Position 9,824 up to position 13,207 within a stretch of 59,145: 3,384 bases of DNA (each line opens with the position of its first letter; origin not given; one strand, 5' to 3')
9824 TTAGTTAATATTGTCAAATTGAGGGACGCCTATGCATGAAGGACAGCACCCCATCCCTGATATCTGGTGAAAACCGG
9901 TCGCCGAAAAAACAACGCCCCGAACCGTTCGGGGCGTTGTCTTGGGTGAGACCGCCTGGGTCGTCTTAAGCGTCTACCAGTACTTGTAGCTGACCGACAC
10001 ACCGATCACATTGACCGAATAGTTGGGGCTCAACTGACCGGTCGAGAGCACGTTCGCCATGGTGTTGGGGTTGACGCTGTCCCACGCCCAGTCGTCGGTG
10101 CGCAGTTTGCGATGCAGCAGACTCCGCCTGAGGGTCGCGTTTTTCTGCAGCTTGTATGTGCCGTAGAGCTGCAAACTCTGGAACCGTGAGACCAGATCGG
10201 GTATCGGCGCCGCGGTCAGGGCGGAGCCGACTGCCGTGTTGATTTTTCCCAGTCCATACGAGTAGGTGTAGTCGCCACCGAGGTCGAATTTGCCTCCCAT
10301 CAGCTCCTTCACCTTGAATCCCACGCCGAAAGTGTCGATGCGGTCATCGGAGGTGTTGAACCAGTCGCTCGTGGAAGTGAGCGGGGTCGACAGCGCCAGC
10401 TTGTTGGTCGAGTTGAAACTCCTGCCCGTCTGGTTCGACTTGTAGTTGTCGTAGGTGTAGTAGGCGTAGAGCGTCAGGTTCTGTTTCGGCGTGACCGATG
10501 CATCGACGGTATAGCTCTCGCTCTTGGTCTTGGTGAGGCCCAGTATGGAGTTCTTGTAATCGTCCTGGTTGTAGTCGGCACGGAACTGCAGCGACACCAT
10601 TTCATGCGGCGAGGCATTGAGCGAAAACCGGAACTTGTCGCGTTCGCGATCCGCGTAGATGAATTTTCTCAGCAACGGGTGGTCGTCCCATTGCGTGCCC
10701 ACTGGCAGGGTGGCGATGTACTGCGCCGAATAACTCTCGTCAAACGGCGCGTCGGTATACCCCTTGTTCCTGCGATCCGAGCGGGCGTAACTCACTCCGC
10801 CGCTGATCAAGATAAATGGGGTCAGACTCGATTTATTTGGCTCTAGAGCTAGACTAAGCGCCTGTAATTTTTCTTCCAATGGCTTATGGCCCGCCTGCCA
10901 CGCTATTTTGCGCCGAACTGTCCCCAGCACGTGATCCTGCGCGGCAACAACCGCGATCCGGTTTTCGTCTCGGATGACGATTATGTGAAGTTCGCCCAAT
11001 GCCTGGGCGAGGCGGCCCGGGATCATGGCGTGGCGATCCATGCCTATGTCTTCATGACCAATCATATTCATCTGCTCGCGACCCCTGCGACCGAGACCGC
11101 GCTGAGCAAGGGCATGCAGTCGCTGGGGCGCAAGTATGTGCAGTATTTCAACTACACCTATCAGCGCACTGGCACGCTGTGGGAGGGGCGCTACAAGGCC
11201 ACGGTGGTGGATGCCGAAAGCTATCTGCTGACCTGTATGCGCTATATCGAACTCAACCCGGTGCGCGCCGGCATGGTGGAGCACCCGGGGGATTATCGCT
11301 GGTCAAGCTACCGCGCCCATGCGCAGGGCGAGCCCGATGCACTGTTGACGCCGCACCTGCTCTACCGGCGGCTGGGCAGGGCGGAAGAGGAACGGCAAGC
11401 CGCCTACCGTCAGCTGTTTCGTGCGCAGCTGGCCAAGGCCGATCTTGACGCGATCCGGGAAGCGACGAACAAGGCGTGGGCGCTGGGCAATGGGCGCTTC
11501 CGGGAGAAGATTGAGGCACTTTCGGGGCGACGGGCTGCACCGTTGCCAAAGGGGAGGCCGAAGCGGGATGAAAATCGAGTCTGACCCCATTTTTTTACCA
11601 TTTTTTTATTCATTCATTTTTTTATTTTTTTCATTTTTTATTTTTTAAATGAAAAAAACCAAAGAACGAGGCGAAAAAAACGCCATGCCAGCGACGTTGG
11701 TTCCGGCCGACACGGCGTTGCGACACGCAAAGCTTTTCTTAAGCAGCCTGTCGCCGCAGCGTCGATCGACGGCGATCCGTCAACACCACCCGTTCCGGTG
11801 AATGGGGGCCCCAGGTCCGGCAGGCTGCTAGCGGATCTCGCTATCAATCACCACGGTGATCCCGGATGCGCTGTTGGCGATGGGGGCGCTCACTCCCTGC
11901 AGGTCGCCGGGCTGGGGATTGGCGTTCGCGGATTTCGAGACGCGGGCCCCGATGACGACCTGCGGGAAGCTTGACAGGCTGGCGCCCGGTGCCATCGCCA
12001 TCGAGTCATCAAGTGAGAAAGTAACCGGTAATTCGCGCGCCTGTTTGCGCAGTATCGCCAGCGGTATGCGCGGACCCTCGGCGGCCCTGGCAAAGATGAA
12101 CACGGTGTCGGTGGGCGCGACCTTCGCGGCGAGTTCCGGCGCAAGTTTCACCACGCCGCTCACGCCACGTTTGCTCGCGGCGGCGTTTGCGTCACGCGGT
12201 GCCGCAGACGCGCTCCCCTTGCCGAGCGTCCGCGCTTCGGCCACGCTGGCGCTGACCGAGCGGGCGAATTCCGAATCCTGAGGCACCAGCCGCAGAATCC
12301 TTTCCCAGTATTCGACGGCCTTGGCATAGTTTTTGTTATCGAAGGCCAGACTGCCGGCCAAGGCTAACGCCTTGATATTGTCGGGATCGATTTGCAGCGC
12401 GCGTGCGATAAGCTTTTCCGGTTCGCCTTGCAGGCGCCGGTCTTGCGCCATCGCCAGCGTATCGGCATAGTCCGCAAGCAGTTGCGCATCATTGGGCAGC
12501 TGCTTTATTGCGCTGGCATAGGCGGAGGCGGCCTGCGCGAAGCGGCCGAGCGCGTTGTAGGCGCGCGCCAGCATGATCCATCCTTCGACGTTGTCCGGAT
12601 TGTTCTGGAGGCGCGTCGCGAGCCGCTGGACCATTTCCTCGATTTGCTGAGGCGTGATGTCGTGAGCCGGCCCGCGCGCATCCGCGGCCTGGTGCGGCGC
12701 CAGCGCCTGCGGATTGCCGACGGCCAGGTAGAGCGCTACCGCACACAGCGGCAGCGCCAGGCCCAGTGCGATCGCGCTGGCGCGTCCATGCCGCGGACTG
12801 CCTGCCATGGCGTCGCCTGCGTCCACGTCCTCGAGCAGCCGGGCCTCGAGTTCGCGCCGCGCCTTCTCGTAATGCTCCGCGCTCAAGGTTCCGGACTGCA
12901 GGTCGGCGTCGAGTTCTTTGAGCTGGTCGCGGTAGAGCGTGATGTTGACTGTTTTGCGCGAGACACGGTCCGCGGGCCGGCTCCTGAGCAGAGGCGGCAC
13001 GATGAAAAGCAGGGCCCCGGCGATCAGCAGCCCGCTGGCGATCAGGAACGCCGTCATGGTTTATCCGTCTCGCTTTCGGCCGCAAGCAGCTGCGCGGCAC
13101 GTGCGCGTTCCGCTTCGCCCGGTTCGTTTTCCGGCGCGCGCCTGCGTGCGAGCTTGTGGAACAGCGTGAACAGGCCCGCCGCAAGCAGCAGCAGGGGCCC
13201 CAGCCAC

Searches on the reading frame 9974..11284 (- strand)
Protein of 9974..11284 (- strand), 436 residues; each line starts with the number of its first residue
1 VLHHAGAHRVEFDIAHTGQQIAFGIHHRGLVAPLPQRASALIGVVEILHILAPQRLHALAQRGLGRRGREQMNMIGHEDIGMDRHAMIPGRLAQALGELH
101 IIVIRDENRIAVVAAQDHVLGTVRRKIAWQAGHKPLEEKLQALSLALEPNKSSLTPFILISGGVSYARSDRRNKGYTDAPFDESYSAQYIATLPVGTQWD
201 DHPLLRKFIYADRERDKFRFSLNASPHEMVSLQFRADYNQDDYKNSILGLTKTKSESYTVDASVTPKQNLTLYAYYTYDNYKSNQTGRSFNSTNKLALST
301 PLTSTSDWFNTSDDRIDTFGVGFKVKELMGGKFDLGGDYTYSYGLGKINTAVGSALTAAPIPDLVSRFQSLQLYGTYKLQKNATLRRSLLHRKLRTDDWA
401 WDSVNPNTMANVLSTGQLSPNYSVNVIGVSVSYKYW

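Call 58: search_protein_families(library=pfam, proteins=[window:9974-11284:-], max_evalue=0.00001)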
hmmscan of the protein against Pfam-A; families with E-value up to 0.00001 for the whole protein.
window:9974-11284:- (436 aa): 1 family
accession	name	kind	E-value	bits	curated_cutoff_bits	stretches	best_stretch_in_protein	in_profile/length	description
PF11854.14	MtrB_PioB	-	1.1e-61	209.8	23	1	159-435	388-635/635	Putative outer membrane beta-barrel porin, MtrB/PioB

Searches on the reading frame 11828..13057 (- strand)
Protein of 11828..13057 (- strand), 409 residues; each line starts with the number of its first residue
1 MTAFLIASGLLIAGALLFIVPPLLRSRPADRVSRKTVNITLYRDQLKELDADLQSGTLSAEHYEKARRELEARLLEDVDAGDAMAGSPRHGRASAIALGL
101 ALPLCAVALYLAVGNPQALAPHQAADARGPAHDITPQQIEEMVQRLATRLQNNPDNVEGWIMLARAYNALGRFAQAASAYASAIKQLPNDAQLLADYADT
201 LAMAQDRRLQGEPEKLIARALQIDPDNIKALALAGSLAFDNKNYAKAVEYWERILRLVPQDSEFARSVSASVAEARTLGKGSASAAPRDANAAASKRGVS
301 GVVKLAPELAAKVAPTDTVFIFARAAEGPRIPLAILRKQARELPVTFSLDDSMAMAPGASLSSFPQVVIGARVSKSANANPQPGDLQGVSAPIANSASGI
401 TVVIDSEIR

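Call 58: search_protein_families(library=pfam, proteins=[window:11828-13057:-], max_evalue=0.00001)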
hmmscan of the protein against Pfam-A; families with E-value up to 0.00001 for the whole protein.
window:11828-13057:- (409 aa): 10 families
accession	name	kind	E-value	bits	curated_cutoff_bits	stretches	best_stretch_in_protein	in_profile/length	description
PF23892.1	Ig_CycH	-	7.5e-36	122.6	27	1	302-405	4-108/108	Cytochrome c-type biogenesis protein H Ig-like domain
PF23914.1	TPR_CcmH_CycH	-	1.7e-27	96.6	42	1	131-263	24-156/158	Cytochrome c-type biogenesis protein H TPR domain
PF14559.12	TPR_19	-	2.6e-11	44.1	25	0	148-193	16-61/68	Tetratricopeptide repeat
PF13431.12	TPR_17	-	2e-10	40.5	24.4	0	150-176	6-32/34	Tetratricopeptide repeat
PF13428.12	TPR_14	-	5.1e-10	39.5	23.5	1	158-199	2-43/44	Tetratricopeptide repeat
PF07719.23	TPR_2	-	3.7e-09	36.4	27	0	229-261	2-34/34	Tetratricopeptide repeat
PF00515.34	TPR_1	-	1.2e-07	31.6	27.8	0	158-190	2-34/34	Tetratricopeptide repeat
PF13432.12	TPR_16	-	3.7e-07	30.9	32.7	0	150-191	24-65/65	Tetratricopeptide repeat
PF13181.12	TPR_8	-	4.5e-06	26.8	25.7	0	158-185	2-29/34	Tetratricopeptide repeat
PF13174.12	TPR_6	-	9.3e-06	26.4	26.3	0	162-189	5-32/33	Tetratricopeptide repeat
